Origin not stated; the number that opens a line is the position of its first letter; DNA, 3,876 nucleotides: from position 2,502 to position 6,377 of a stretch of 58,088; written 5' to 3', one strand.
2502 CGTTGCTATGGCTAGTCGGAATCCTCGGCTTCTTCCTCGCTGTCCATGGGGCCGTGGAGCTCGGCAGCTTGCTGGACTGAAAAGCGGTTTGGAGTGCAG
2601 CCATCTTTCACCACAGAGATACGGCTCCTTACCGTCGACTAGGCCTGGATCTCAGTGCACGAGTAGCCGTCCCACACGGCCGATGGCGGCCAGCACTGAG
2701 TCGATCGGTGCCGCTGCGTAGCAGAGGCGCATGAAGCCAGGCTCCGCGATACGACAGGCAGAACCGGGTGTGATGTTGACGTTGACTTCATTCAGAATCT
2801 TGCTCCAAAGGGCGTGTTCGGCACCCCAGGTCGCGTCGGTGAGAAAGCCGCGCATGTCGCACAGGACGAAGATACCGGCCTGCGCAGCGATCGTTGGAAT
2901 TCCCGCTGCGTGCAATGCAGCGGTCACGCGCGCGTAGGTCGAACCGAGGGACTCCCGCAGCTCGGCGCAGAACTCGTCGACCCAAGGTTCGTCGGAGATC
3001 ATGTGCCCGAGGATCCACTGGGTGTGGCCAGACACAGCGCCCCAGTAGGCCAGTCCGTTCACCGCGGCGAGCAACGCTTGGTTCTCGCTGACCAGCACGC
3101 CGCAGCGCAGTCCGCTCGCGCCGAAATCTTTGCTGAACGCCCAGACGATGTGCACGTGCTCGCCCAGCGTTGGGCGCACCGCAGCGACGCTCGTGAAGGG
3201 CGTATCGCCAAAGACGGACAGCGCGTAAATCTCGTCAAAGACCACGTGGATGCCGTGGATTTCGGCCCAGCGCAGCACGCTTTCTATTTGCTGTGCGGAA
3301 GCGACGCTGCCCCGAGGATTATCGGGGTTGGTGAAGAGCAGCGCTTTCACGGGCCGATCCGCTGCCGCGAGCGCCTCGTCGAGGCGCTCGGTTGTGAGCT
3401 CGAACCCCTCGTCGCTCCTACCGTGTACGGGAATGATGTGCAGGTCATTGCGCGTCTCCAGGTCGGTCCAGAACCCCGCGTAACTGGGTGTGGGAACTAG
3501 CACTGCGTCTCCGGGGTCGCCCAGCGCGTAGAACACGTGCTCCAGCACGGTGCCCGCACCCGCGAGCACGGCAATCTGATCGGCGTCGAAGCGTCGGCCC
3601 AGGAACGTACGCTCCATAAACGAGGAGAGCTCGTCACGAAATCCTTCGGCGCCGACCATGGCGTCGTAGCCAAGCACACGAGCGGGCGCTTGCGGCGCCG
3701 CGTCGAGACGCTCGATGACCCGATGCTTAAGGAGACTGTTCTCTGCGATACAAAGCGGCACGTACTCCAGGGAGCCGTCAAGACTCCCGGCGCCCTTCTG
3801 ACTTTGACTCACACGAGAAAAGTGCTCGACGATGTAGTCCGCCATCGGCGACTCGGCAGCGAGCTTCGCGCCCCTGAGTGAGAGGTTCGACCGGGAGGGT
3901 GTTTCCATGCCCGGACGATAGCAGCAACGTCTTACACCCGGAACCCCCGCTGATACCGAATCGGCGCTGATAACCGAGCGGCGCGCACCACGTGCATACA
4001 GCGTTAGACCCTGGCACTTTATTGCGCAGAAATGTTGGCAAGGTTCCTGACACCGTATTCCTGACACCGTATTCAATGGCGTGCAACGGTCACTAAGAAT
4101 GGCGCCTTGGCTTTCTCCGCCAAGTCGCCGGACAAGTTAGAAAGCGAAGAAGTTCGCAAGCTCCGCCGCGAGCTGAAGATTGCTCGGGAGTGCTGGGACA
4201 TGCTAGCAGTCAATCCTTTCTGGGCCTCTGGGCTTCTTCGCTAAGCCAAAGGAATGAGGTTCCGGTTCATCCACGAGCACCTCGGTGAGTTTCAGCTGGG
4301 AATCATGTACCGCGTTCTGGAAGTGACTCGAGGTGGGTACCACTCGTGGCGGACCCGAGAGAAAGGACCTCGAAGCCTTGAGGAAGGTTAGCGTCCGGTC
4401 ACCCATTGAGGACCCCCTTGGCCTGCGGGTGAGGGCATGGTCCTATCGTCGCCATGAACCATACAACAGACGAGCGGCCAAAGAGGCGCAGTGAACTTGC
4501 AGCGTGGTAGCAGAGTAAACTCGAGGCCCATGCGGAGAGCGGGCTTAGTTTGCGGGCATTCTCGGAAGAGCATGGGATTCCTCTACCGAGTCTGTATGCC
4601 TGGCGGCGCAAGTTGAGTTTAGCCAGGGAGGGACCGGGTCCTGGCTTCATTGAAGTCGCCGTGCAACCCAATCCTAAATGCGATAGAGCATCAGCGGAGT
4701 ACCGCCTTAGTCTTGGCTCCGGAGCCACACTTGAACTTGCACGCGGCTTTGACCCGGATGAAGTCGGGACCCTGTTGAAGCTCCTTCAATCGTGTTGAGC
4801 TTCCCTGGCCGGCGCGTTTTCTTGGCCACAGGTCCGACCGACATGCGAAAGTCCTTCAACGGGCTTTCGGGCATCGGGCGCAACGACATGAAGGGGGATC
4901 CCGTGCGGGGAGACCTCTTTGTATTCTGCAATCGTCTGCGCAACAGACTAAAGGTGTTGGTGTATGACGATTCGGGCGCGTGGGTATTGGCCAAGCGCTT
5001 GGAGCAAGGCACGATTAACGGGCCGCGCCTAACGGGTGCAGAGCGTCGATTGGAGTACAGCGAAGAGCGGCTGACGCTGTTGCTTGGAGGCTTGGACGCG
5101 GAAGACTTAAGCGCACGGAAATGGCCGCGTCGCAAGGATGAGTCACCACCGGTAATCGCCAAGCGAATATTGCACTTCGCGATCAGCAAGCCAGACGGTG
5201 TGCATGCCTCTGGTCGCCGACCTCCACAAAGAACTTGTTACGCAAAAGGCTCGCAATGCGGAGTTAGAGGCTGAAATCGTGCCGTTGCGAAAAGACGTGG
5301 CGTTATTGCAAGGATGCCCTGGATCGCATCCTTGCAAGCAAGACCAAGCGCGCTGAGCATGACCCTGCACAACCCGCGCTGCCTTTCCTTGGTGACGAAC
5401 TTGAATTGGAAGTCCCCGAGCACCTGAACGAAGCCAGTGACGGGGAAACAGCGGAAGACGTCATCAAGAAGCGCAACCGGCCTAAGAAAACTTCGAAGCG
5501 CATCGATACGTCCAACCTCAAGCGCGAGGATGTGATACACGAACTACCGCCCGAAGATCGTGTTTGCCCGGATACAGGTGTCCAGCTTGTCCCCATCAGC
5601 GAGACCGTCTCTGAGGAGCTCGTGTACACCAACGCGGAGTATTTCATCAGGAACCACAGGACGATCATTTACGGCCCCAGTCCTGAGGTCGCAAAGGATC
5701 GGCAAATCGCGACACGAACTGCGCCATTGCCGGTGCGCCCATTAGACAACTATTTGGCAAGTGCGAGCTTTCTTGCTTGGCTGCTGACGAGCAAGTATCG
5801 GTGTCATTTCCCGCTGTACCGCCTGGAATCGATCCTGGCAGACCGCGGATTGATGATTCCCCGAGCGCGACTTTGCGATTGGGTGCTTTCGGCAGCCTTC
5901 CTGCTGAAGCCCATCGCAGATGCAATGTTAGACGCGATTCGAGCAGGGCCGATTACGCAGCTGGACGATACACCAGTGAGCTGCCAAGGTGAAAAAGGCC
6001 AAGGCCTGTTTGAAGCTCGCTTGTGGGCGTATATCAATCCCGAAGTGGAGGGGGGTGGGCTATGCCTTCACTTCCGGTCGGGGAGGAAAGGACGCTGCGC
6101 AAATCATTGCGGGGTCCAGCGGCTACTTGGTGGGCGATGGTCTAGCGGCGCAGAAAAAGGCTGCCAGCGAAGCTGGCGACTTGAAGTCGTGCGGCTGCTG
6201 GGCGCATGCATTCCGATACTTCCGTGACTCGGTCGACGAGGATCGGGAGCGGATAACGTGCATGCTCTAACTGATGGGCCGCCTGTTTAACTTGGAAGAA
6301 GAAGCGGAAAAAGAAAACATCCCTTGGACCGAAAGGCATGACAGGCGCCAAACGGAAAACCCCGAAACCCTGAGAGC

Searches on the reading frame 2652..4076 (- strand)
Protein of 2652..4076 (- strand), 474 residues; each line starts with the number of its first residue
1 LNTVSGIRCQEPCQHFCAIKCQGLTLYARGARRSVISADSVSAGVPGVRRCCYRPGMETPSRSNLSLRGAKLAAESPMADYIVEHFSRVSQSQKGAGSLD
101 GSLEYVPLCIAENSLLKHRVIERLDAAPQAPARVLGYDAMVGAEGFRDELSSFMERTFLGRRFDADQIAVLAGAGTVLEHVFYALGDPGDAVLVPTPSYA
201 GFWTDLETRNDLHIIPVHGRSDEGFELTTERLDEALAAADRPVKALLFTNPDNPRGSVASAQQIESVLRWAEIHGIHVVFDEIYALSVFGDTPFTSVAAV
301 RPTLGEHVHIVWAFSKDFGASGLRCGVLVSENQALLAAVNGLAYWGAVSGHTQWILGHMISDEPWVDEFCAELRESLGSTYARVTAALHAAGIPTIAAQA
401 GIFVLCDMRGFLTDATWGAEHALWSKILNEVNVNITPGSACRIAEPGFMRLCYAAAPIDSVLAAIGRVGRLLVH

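Call 60: search_protein_families(library=pfam, proteins=[window:2652-4076:-], max_evalue=0.00001)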
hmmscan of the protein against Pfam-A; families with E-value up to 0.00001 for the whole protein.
window:2652-4076:- (474 aa): 1 family
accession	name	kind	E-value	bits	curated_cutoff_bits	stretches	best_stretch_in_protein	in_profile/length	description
PF00155.27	Aminotran_1_2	-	2.4e-61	208.4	19.7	1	106-461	4-354/361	Aminotransferase class I and II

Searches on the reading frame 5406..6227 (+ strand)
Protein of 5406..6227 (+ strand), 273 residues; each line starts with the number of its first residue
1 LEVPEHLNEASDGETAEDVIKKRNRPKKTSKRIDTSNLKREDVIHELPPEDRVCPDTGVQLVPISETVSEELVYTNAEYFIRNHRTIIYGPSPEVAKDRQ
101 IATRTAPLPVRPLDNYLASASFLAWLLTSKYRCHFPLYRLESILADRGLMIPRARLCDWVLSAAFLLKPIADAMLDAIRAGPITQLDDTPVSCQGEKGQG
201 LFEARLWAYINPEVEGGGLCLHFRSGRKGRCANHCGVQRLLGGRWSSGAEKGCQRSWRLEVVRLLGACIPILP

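Call 60: search_protein_families(library=pfam, proteins=[window:5406-6227:+], max_evalue=0.00001)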
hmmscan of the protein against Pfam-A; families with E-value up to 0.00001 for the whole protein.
window:5406-6227:+ (273 aa): 1 family
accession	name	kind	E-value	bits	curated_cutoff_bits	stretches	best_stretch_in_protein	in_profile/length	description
PF03050.20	DDE_Tnp_IS66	-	2.3e-21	76.9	23.1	1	117-235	3-122/284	Transposase IS66 family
